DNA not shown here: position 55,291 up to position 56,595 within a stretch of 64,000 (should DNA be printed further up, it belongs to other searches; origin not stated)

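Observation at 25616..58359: A 14-bp pseudo-palindromic operator recurs seven times and overlaps the +1 of four promoters, defining a regulon that includes the radical enzyme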

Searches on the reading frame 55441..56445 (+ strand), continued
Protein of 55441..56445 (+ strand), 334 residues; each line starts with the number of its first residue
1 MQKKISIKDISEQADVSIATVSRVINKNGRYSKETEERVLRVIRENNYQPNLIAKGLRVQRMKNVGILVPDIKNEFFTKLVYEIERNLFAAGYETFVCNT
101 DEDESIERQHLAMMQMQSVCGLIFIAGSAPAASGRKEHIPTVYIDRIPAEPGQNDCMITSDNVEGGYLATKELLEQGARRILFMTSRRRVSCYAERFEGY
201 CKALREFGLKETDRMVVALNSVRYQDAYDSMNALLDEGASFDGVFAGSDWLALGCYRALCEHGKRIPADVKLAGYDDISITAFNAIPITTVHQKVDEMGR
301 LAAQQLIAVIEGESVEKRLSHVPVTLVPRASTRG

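Call 28: search_protein_families(library=ncbifam, proteins=[L004:6757-7428:+, L004:7443-7895:+, L004:7987-9864:+, L004:9956-10999:+, L004:11329-12528:+, L006:5913-6842:+, L006:6895-7596:+, L006:7599-8048:+, L006:8093-9964:+, L005:11592-12248:+], max_evalue=1e-10)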
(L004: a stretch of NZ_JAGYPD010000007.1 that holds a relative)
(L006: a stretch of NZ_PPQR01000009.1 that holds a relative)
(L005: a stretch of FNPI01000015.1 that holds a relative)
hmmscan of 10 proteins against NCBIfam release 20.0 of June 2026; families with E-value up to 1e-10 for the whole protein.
L004:6757-7428:+ (223 aa): 6 families
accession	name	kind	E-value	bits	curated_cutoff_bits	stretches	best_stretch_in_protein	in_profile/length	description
TIGR01163.1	rpe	equivalog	3.7e-66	222.5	212.6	1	10-217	2-208/211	ribulose-phosphate 3-epimerase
NF004076.0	PRK05581.1-4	subfamily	1.3e-59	201.1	165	1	6-211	3-207/221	ribulose-phosphate 3-epimerase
NF007266.0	PRK09722.1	equivalog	1.4e-57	194.9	271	1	8-214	3-209/230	D-allulose 6-phosphate 3-epimerase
NF005944.0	PRK08005.1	equivalog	3.8e-27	94.9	376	1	10-213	3-201/210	ribulose-phosphate 3 epimerase family protein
NF005986.0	PRK08091.1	equivalog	2.5e-23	83.2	264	1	12-218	17-222/229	ribulose-phosphate 3-epimerase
NF010658.0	PRK14057.1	equivalog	3.9e-17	62.6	530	1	16-210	28-228/254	epimerase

L004:7443-7895:+ (150 aa): 11 families
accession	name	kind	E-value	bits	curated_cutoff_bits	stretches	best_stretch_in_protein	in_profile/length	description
NF004051.0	PRK05571.1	subfamily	1.8e-63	212.8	135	1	1-146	1-147/149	ribose-5-phosphate isomerase B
TIGR01120.1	rpiB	equivalog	5.4e-63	211.2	138.65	1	3-145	1-143/143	ribose 5-phosphate isomerase B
TIGR00689.1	rpiB_lacA_lacB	subfamily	2.3e-60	202.7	88.3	1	4-146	1-144/145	RpiB/LacA/LacB family sugar-phosphate isomerase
TIGR02133.1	RPI_actino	equivalog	2.7e-44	150.6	168.2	1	2-145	1-146/148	ribose-5-phosphate isomerase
NF006381.0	PRK08622.1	equivalog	8.1e-42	142.9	234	1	2-137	1-136/171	galactose-6-phosphate isomerase subunit LacB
NF051858.1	EryPhIsonDerIRhiz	equivalog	1.2e-37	129.3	240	1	2-146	1-148/150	D-erythrulose-4-phosphate isomerase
NF006380.0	PRK08621.1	equivalog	1e-32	113.5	164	1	2-141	1-138/142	galactose-6-phosphate isomerase subunit LacA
TIGR01119.1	lacB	equivalog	1.2e-32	113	312.55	1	2-134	1-133/171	galactose-6-phosphate isomerase subunit LacB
NF009258.0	PRK12615.1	equivalog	2.1e-29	102.6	325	1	2-134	1-133/171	galactose-6-phosphate isomerase subunit LacB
TIGR01118.1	lacA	equivalog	8.4e-26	90.8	181.1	1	2-141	1-138/141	galactose-6-phosphate isomerase subunit LacA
NF009257.0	PRK12613.1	equivalog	8.9e-24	84.2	243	1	2-142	1-138/141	galactose-6-phosphate isomerase subunit LacA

L004:7987-9864:+ (625 aa): 14 families
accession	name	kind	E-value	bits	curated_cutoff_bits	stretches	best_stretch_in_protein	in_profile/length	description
TIGR01995.1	PTS-II-ABC-beta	subfamily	2.2e-217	723.4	614.7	1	3-624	1-617/618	beta-glucoside-specific PTS transporter subunit IIABC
NF007335.0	PRK09824.1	equivalog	3.1e-184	614.1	894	1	1-624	1-625/627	PTS beta-glucoside transporter subunit IIABC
TIGR01996.1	PTS-II-BC-sucr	equivalog_domain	1.1e-102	344.1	559.3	1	3-444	2-460/461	sucrose-specific PTS transporter subunit IIBC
NF007311.0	PRK09796.1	equivalog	8.7e-91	304.8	722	1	2-466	4-476/485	PTS cellobiose/arbutin/salicin transporter subunit IIBC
TIGR01992.1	PTS-IIBC-Tre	equivalog_domain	9e-79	265.5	591.95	1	5-444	2-460/463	PTS system trehalose-specific EIIBC component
NF008236.0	PRK11007.1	equivalog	1.3e-65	221.8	409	1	8-444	11-459/473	PTS trehalose transporter subunit IIBC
TIGR00852.1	pts-Glc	subfamily_domain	2.7e-55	187.7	291.1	1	152-421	3-275/290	maltose/glucose-specific PTS transporter subunit IIC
NF007152.0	PRK09586.1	equivalog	4.1e-45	154.9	516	1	5-448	8-472/477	PTS N-acetylmuramic acid transporter subunit IIBC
TIGR00830.1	PTBA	subfamily_domain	7.7e-45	151.8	97.5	1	480-600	1-121/121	glucose PTS transporter subunit IIA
NF006962.0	PRK09439.1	equivalog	8.5e-36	123.2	212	1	476-622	19-164/169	PTS glucose transporter subunit IIA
NF007608.0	PRK10255.1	equivalog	1.3e-33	116.5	1010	1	463-619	485-640/648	PTS N-acetyl glucosamine transporter subunit IIABC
TIGR00826.1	EIIB_glc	domain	3.5e-14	52.9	45.75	0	28-99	1-77/88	glucose PTS transporter subunit EIIB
NF011497.0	PRK14905.1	equivalog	3.9e-12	46.2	485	1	4-79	276-352/357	triosephosphate isomerase/PTS system glucose/sucrose-specific transporter subunit IIB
TIGR01998.1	PTS-II-BC-nag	equivalog_domain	7.3e-12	44.8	553.2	0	5-74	403-472/475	N-acetylglucosamine-specific PTS transporter subunit IIBC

L004:9956-10999:+ (347 aa): 18 families
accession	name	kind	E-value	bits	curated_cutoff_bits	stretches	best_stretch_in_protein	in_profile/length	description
NF047341.1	lactose_RbsR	equivalog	1e-76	258.4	382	1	17-347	1-328/331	ribose utilization transcriptional repressor RbsR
NF007979.0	PRK10703.1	equivalog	1.1e-70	238.5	501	1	21-345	4-329/341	HTH-type transcriptional repressor PurR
NF007743.0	PRK10423.1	equivalog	8.7e-64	215.7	531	1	20-345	3-328/330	ribose operon transcriptional repressor RbsR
NF008269.0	PRK11041.1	equivalog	3.5e-58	197.3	436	1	15-345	6-335/342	DNA-binding transcriptional regulator CytR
TIGR01481.1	ccpA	equivalog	6.7e-53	180.2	442.35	1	20-347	4-329/330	catabolite control protein A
NF007075.0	PRK09526.1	subfamily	6e-52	176.7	340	1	16-347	3-331/358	LacI family DNA-binding transcriptional regulator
NF052440.1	TransRegGNTRPSEAE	equivalog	2.3e-49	168.3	400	1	18-346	5-332/333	HTH-type transcriptional regulator GntR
TIGR02417.1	fruct_sucro_rep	subfamily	5.9e-49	167.1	389.55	1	21-344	2-326/327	D-fructose-responsive transcription factor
NF008002.0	PRK10727.1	equivalog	1e-47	163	557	1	21-339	4-322/341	HTH-type transcriptional regulator GalR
NF008452.0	PRK11303.1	equivalog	7.5e-47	160.1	385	1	20-335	2-320/332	catabolite repressor/activator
NF051853.1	TransRegUriRCory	equivalog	2e-46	158.6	550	1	21-346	3-323/327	transcriptional regulator UriR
NF047913.1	TransRegIdnR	equivalog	3e-46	158.2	500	1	16-331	3-316/331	DNA-binding transcriptional regulator IdnR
NF007449.0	PRK10014.1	subfamily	4.8e-44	150.8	310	1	14-344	2-341/342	Mal regulon transcriptional regulator MalI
NF007706.0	PRK10401.1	equivalog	8.6e-44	150.2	555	1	20-308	3-291/346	HTH-type transcriptional regulator GalS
TIGR02405.1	trehalos_R_Ecol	equivalog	8.9e-34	117.2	357.35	1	19-333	2-305/311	trehalose operon repressor TreR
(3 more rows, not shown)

L004:11329-12528:+ (399 aa): 22 families
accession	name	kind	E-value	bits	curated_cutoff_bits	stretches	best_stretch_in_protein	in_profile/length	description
NF042972.1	AcrlCoAredClosAcrC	equivalog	2.7e-119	398.2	640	1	1-378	1-377/378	acryloyl-CoA reductase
NF045552.1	GlutCoADH_Des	equivalog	5.8e-112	374.7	470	1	1-383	1-385/387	glutaryl-CoA dehydrogenase Acd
NF058590.1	AcCoDHFadEBacil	equivalog_domain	1.3e-96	324.5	600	1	4-378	20-411/586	acyl-CoA dehydrogenase FadE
NF043006.1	CyhCrbnylCoADH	equivalog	1e-87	294.6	650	1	8-374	7-372/380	cyclohexane-1-carbonyl-CoA dehydrogenase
NF045652.1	ProlPCPDhRedW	equivalog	4.9e-71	239.5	650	1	8-369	3-365/376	L-prolyl-[peptidyl-carrier protein] dehydrogenase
NF053553.1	prodigi_MBC_PigA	equivalog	1.7e-70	238.1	500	1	1-370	1-372/381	prodigiosin MBC biosynthesis dehydrogenase PigA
NF042439.1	SulpropCoADesulf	equivalog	2.3e-70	237.2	600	1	14-383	2-376/379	3-sulfinopropanoyl-CoA desulfinase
NF008997.0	PRK12341.1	equivalog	5.6e-67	226.4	537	1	1-371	1-370/382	acyl-CoA dehydrogenase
TIGR03207.1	cyc_hxne_CoA_dh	equivalog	4.2e-62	210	575.35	1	8-371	4-365/372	cyclohexanecarboxyl-CoA dehydrogenase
NF002885.1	PRK03354.1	equivalog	2.7e-60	204.4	540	1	1-374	1-370/378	crotonobetainyl-CoA dehydrogenase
NF052270.1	Staph_DH_FadE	equivalog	7.2e-57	192.9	600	1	10-378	27-394/400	acyl-CoA dehydrogenase FadE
NF007000.1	PRK09463.1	subfamily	8.5e-34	116.9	600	1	11-342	42-397/726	acyl-CoA dehydrogenase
TIGR03204.1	pimC_large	equivalog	1.6e-33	116.1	623.85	1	4-324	3-325/395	pimeloyl-CoA dehydrogenase large subunit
TIGR03203.1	pimD_small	equivalog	2e-30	106.1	652.7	1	3-354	2-353/378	pimeloyl-CoA dehydrogenase small subunit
NF009586.0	PRK13026.1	subfamily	1.1e-25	90.1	608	1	14-341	80-431/777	acyl-CoA dehydrogenase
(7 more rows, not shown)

L006:5913-6842:+ (309 aa): 29 families (the best 25 are shown)
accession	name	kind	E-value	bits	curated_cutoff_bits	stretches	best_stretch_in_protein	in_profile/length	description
TIGR02152.1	D_ribokin_bact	equivalog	4.6e-89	298.7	299.65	1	5-300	1-296/298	ribokinase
NF008353.0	PRK11142.1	equivalog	1.4e-80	271.1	341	1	3-306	3-305/307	ribokinase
TIGR03168.1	1-PFK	subfamily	7e-36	123.7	216.4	1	15-296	12-293/305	hexose kinase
TIGR03828.1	pfkB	equivalog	7e-35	120.5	292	1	14-294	11-291/305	1-phosphofructokinase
NF053626.1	RibKinHalex1628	equivalog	1.1e-34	120.3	330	1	4-305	3-292/293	ATP-dependent ribose-1-phosphate kinase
TIGR04382.1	myo_inos_iolC_N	equivalog_domain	2.3e-31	109.2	300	1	37-304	32-309/309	5-dehydro-2-deoxygluconokinase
NF006957.1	PRK09434.1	equivalog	1.9e-26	93.3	450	1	38-299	26-301/302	fructokinase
TIGR02198.1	rfaE_dom_I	equivalog_domain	3.1e-26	92.3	345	1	29-288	38-300/315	D-glycero-beta-D-manno-heptose-7-phosphate kinase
NF007355.0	PRK09850.1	equivalog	1.5e-23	83.4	540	1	4-291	6-293/313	pseudouridine kinase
NF040938.1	KDG_KDGal_kin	equivalog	1.5e-23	83.4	400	1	177-305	183-304/305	bifunctional 2-dehydro-3-deoxygluconokinase/2-dehydro-3-deoxygalactonokinase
NF008454.0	PRK11316.1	equivalog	1.8e-22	79.6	521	1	29-294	41-303/475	bifunctional D-glycero-beta-D-manno-heptose-7-phosphate kinase/D-glycero-beta-D-manno-heptose 1-phosphate adenylyltransferase HldE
NF049991.1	TagKinase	equivalog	1.1e-21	77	420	1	172-306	189-317/321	tagatose kinase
NF041320.1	pfkB_Halo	equivalog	1.3e-21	77.3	400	1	179-291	173-285/302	1-phosphofructokinase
NF041164.1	NucKinThplmales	equivalog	1.3e-21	77.1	450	1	8-306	7-292/295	nucleoside kinase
NF041134.1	R1P_kin_Thcocales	equivalog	3.5e-20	72.6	500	1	5-306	3-284/291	ADP-dependent ribose-1-phosphate kinase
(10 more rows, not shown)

L006:6895-7596:+ (233 aa): 6 families
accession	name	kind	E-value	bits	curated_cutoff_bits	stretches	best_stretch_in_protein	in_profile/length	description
TIGR01163.1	rpe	equivalog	5.2e-60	202.4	212.6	1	20-229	4-211/211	ribulose-phosphate 3-epimerase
NF004076.0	PRK05581.1-4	subfamily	7.6e-57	192.1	165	1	15-222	4-210/221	ribulose-phosphate 3-epimerase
NF007266.0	PRK09722.1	equivalog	1.3e-54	185.1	271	1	15-224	2-211/230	D-allulose 6-phosphate 3-epimerase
NF005944.0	PRK08005.1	equivalog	2.3e-25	89.1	376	1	19-219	4-199/210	ribulose-phosphate 3 epimerase family protein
NF005986.0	PRK08091.1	equivalog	4.3e-21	75.9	264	1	21-226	18-222/229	ribulose-phosphate 3-epimerase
NF010658.0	PRK14057.1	equivalog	4.8e-11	42.7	530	1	23-217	27-227/254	epimerase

L006:7599-8048:+ (149 aa): 11 families
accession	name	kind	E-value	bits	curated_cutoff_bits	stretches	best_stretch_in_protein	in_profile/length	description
TIGR01120.1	rpiB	equivalog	3.4e-64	215.1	138.65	1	2-144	1-143/143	ribose 5-phosphate isomerase B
NF004051.0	PRK05571.1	subfamily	1.8e-62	209.6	135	1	1-145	2-147/149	ribose-5-phosphate isomerase B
TIGR00689.1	rpiB_lacA_lacB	subfamily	4.3e-60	201.8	88.3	1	3-146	1-145/145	RpiB/LacA/LacB family sugar-phosphate isomerase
NF006381.0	PRK08622.1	equivalog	7.2e-46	156.1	234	1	1-145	1-146/171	galactose-6-phosphate isomerase subunit LacB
TIGR02133.1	RPI_actino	equivalog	6.1e-45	152.7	168.2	1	1-145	1-147/148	ribose-5-phosphate isomerase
TIGR01119.1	lacB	equivalog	1.4e-36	125.8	312.55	1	1-137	1-137/171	galactose-6-phosphate isomerase subunit LacB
NF009258.0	PRK12615.1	equivalog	6.5e-36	123.8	325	1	1-145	1-146/171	galactose-6-phosphate isomerase subunit LacB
NF051858.1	EryPhIsonDerIRhiz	equivalog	1.1e-35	122.9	240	1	1-147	1-150/150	D-erythrulose-4-phosphate isomerase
NF006380.0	PRK08621.1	equivalog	4.8e-34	117.8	164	1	1-139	1-137/142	galactose-6-phosphate isomerase subunit LacA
TIGR01118.1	lacA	equivalog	1.3e-28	99.9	181.1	1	1-140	1-138/141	galactose-6-phosphate isomerase subunit LacA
NF009257.0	PRK12613.1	equivalog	6.2e-28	97.7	243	1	1-140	1-137/141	galactose-6-phosphate isomerase subunit LacA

L006:8093-9964:+ (623 aa): 15 families
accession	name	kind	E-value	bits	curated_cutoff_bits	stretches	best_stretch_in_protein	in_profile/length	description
TIGR01995.1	PTS-II-ABC-beta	subfamily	2.6e-219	729.8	614.7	1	6-618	1-617/618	beta-glucoside-specific PTS transporter subunit IIABC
NF007335.0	PRK09824.1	equivalog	2.2e-178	594.7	894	1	4-616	1-623/627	PTS beta-glucoside transporter subunit IIABC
TIGR01996.1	PTS-II-BC-sucr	equivalog_domain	1.7e-109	366.5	559.3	1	5-445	1-460/461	sucrose-specific PTS transporter subunit IIBC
NF007311.0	PRK09796.1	equivalog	7.1e-92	308.4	722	1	4-470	3-478/485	PTS cellobiose/arbutin/salicin transporter subunit IIBC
TIGR01992.1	PTS-IIBC-Tre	equivalog_domain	1.3e-81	274.9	591.95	1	10-446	4-461/463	PTS system trehalose-specific EIIBC component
NF008236.0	PRK11007.1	equivalog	2.2e-63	214.5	409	1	7-445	8-459/473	PTS trehalose transporter subunit IIBC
TIGR00852.1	pts-Glc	subfamily_domain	2.3e-54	184.7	291.1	1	153-433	3-289/290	maltose/glucose-specific PTS transporter subunit IIC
TIGR00830.1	PTBA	subfamily_domain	1.3e-43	147.8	97.5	1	475-594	1-121/121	glucose PTS transporter subunit IIA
NF007152.0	PRK09586.1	equivalog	1.1e-42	146.8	516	1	10-453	10-476/477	PTS N-acetylmuramic acid transporter subunit IIBC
NF006962.0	PRK09439.1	equivalog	6.8e-37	126.8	212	1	465-618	13-167/169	PTS glucose transporter subunit IIA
NF007608.0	PRK10255.1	equivalog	6.1e-28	97.7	1010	1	465-609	491-636/648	PTS N-acetyl glucosamine transporter subunit IIABC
TIGR00826.1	EIIB_glc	domain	4.1e-16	59.1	45.75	0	32-92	2-64/88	glucose PTS transporter subunit EIIB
NF011497.0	PRK14905.1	equivalog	3.5e-13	49.6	485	1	6-84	275-354/357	triosephosphate isomerase/PTS system glucose/sucrose-specific transporter subunit IIB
TIGR02005.1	PTS-IIBC-alpha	subfamily_domain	3.9e-12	45.2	607.3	1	10-81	451-522/524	alpha-glucoside-specific PTS transporter subunit IIBC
NF007509.0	PRK10110.1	subfamily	5.6e-11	41.5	665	1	10-84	452-526/530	PTS maltose transporter subunit IICB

L005:11592-12248:+ (218 aa): 6 families
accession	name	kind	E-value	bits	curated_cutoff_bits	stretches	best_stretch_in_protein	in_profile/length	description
TIGR01163.1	rpe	equivalog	1.9e-65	220.2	212.6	1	5-216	2-211/211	ribulose-phosphate 3-epimerase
NF004076.0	PRK05581.1-4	subfamily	1.7e-58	197.5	165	1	2-206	4-207/221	ribulose-phosphate 3-epimerase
NF007266.0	PRK09722.1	equivalog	1.3e-57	195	271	1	4-210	4-210/230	D-allulose 6-phosphate 3-epimerase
NF005944.0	PRK08005.1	equivalog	3.6e-25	88.4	376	1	4-205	2-198/210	ribulose-phosphate 3 epimerase family protein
NF005986.0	PRK08091.1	equivalog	8.7e-24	84.7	264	1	9-206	19-215/229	ribulose-phosphate 3-epimerase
NF010658.0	PRK14057.1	equivalog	6.5e-17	61.9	530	1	15-207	32-230/254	epimerase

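Call 61: find_encoding_contigs(protein=window:55441-56445:+, flank=10000, max_places=3)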
Protein window:55441-56445:+ (334 aa): 22 contigs read that carry it; 3 places shown.
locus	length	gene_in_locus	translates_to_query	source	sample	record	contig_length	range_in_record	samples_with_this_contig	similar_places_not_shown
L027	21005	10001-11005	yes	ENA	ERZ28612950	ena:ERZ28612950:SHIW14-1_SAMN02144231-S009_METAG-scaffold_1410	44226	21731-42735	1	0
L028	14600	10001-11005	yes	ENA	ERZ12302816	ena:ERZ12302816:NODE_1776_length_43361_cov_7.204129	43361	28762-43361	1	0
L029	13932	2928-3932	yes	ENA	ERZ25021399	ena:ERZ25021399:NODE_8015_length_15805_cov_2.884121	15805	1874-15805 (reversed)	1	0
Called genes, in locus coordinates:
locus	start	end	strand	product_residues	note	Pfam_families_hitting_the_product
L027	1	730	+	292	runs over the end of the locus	PF01156:IU_nuc_hydro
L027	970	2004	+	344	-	PF02056:Glyco_hydro_4 (weak), PF11975:Glyco_hydro_4C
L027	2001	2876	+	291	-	PF00294:PfkB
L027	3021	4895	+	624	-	-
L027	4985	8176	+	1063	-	PF22907:Ams1-like_1st, PF01074:Glyco_hydro_38N, PF09261:Alpha-mann_mid, PF07748:Glyco_hydro_38C, PF17677:Glyco_hydro38C2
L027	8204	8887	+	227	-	PF07385:Lyx_isomer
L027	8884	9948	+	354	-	PF04909:Amidohydro_2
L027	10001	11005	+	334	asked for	PF00356:LacI, PF00532:Peripla_BP_1, PF13407:Peripla_BP_4, PF13377:Peripla_BP_3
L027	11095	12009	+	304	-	PF00480:ROK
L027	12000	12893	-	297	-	PF12797:Fer4_2 (faint), PF13353:Fer4_12, PF13237:Fer4_10, PF14697:Fer4_21, PF12838:Fer4_7, PF13187:Fer4_9, PF00037:Fer4, PF04055:Radical_SAM, +2 more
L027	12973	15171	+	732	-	PF02901:PFL-like, PF01228:Gly_radical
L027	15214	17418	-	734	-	PF00128:Alpha-amylase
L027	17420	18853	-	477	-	PF00128:Alpha-amylase, PF11941:DUF3459 (weak)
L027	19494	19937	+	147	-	PF02502:LacAB_rpiB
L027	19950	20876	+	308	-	PF00294:PfkB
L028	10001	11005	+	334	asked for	PF00356:LacI, PF00532:Peripla_BP_1, PF13407:Peripla_BP_4, PF13377:Peripla_BP_3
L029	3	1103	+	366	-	?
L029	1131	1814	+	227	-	PF07385:Lyx_isomer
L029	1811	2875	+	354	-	PF04909:Amidohydro_2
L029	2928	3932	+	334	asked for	PF00356:LacI, PF00532:Peripla_BP_1, PF13407:Peripla_BP_4, PF13377:Peripla_BP_3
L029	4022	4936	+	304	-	PF00480:ROK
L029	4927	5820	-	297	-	PF12797:Fer4_2 (faint), PF13353:Fer4_12, PF04055:Radical_SAM, PF13237:Fer4_10, PF14697:Fer4_21, PF12838:Fer4_7, PF13187:Fer4_9, PF00037:Fer4, +3 more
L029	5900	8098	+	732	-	PF02901:PFL-like, PF01228:Gly_radical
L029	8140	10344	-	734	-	PF00128:Alpha-amylase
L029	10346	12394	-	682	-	PF00128:Alpha-amylase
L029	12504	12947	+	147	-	PF02502:LacAB_rpiB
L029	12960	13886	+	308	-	PF00294:PfkB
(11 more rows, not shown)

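Call 66: search_protein_families(library=ncbifam, proteins=[L029:12504-12947:+, L029:12960-13886:+], max_evalue=1e-15)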
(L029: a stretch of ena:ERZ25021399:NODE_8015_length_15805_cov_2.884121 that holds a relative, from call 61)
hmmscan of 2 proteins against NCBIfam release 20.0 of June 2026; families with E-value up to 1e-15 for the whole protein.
L029:12504-12947:+ (147 aa): 11 families
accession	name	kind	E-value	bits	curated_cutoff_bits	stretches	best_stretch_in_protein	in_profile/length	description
NF004051.0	PRK05571.1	subfamily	2.3e-58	196.2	135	1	1-145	2-147/149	ribose-5-phosphate isomerase B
TIGR01120.1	rpiB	equivalog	5.3e-56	188.5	138.65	1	2-144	1-143/143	ribose 5-phosphate isomerase B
TIGR00689.1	rpiB_lacA_lacB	subfamily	1.7e-53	180.4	88.3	1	3-145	1-144/145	RpiB/LacA/LacB family sugar-phosphate isomerase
NF006381.0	PRK08622.1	equivalog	6.4e-41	140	234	1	1-144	1-145/171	galactose-6-phosphate isomerase subunit LacB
TIGR02133.1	RPI_actino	equivalog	7.7e-40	136.2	168.2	1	1-144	1-146/148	ribose-5-phosphate isomerase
NF051858.1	EryPhIsonDerIRhiz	equivalog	6.8e-38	130.1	240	1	1-135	1-138/150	D-erythrulose-4-phosphate isomerase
NF006380.0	PRK08621.1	equivalog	4.1e-35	121.2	164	1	1-140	1-138/142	galactose-6-phosphate isomerase subunit LacA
TIGR01119.1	lacB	equivalog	6.3e-34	117.1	312.55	1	1-133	1-133/171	galactose-6-phosphate isomerase subunit LacB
NF009258.0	PRK12615.1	equivalog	1.1e-31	110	325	1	1-134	1-134/171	galactose-6-phosphate isomerase subunit LacB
TIGR01118.1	lacA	equivalog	4.6e-26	91.6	181.1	1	1-140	1-138/141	galactose-6-phosphate isomerase subunit LacA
NF009257.0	PRK12613.1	equivalog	1.6e-25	89.8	243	1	1-141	1-138/141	galactose-6-phosphate isomerase subunit LacA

L029:12960-13886:+ (308 aa): 9 families
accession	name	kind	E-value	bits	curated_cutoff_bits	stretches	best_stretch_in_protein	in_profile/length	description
TIGR02152.1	D_ribokin_bact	equivalog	3.6e-69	233.4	299.65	1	3-294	1-297/298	ribokinase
NF008353.0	PRK11142.1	equivalog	9.2e-58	196.1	341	1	2-296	4-302/307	ribokinase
NF053626.1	RibKinHalex1628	equivalog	2e-20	73.4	330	1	1-296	2-290/293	ATP-dependent ribose-1-phosphate kinase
TIGR04382.1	myo_inos_iolC_N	equivalog_domain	1.7e-19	70.2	300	0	196-295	209-307/309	5-dehydro-2-deoxygluconokinase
TIGR03168.1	1-PFK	subfamily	7.9e-19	67.7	216.4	1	11-294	10-296/305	hexose kinase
TIGR03828.1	pfkB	equivalog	2.2e-18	66.3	292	1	11-295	10-297/305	1-phosphofructokinase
NF041134.1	R1P_kin_Thcocales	equivalog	1.5e-17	64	500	1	2-293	2-278/291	ADP-dependent ribose-1-phosphate kinase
NF049991.1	TagKinase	equivalog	1e-16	60.6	420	1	47-295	51-313/321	tagatose kinase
NF040938.1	KDG_KDGal_kin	equivalog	6.2e-16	58.4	400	0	173-295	184-301/305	bifunctional 2-dehydro-3-deoxygluconokinase/2-dehydro-3-deoxygalactonokinase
